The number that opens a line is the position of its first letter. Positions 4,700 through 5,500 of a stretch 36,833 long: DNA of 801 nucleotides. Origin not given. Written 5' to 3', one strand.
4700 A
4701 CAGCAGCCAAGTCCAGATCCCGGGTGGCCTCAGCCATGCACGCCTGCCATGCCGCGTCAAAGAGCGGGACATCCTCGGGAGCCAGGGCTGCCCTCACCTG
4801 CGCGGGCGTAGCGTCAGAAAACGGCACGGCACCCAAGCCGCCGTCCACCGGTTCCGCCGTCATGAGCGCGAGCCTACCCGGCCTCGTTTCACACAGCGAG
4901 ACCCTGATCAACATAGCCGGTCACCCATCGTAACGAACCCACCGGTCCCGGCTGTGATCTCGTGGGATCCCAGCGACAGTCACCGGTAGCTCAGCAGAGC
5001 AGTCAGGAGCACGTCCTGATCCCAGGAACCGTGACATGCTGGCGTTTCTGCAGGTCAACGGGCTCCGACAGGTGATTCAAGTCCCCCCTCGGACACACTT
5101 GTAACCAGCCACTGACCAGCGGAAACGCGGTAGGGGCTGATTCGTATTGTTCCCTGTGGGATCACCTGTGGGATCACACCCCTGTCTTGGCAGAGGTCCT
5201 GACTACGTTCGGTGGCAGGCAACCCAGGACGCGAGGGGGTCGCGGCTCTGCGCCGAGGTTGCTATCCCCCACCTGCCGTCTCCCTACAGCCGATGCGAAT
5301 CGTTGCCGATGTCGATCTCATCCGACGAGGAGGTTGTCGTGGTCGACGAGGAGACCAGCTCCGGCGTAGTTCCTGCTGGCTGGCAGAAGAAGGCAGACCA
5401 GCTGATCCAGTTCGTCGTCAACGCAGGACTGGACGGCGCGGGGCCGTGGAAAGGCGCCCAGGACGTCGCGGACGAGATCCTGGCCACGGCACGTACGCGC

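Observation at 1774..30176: Three copies of the tRNA-Leu 3' end plus downstream flank: two direct copies bracket 24.8 kb, and the tRNA-linked copy is inverted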

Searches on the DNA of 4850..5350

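Call 71: search_rna_families(source=window, start=4850, end=5350, threshold=evalue, max_evalue=10, show_alignments=2)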
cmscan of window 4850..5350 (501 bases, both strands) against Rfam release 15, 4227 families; matches with E-value up to 10: 2.
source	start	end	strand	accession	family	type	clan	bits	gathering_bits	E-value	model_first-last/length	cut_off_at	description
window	5044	5125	-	RF04081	mir-1992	Gene; miRNA;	-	14.1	70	3.9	1-75/75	no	mir-1992 microRNA precursor family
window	5305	5330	+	RF01273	sR34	Gene; snRNA; snoRNA; CD-box;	-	14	40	6.4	1-54/54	no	Small nucleolar RNA sR34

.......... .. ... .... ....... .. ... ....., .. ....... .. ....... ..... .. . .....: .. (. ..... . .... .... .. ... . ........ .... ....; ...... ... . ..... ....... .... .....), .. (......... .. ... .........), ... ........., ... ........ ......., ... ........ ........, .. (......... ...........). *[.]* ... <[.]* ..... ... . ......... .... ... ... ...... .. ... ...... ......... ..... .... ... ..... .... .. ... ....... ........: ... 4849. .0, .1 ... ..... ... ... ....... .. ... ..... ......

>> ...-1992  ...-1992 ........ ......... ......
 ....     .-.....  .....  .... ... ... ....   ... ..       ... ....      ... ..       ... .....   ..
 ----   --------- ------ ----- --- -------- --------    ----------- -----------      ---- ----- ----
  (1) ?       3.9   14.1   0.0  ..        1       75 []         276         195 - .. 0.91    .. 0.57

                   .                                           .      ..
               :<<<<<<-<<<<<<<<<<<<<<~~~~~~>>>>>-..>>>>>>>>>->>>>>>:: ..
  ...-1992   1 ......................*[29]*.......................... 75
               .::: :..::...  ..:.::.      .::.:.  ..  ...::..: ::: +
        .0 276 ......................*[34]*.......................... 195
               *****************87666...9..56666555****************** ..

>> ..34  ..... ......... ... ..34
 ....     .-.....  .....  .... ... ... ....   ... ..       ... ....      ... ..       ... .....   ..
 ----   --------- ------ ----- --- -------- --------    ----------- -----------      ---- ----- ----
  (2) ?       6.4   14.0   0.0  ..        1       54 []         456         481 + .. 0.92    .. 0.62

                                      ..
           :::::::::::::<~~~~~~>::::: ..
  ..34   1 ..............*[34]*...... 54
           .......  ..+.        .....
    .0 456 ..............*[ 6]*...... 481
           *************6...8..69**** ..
